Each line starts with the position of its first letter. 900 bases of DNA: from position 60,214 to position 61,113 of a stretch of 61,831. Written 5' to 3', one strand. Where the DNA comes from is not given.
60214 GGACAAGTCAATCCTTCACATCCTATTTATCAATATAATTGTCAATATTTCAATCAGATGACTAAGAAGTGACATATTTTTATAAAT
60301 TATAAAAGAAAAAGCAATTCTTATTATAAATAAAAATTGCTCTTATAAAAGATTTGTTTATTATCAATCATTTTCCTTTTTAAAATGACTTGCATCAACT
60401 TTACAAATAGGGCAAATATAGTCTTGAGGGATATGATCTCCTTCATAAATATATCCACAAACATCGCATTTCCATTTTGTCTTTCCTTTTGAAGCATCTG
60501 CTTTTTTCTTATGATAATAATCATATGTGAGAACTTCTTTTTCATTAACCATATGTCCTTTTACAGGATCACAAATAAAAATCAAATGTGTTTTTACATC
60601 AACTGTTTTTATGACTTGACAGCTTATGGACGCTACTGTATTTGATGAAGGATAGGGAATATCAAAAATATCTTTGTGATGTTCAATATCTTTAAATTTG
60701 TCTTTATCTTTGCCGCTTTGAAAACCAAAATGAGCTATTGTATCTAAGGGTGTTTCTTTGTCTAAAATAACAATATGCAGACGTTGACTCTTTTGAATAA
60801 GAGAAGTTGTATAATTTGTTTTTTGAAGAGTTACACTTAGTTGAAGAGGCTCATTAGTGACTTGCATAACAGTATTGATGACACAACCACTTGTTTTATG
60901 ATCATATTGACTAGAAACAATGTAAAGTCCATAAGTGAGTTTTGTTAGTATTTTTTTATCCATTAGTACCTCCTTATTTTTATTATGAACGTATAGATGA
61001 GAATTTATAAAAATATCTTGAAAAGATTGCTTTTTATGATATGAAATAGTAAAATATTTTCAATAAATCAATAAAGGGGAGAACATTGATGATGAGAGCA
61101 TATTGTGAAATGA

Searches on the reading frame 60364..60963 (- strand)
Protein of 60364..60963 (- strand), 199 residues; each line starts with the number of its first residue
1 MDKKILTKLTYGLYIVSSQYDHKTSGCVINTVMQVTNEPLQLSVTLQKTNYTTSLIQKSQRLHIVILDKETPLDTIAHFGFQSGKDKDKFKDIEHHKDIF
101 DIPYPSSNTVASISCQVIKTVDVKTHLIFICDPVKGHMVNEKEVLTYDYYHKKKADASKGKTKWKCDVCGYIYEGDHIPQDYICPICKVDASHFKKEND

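Call 9: search_protein_families(library=pfam, proteins=[window:60364-60963:-], max_evalue=0.001)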
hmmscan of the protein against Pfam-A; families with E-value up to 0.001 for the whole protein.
window:60364-60963:- (199 aa): 3 families
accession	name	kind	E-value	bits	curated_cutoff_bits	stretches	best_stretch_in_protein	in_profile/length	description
PF01613.24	Flavin_Reduct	-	1.5e-25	90.5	27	1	8-148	3-145/153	Flavin reductase like domain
PF21349.2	RUBY_RBDX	-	5.8e-12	45.3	26.5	1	164-195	1-30/30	Rubrerythrin, rubredoxin-like domain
PF00301.25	Rubredoxin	-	2.6e-05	24.6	23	0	177-194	30-47/47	Rubredoxin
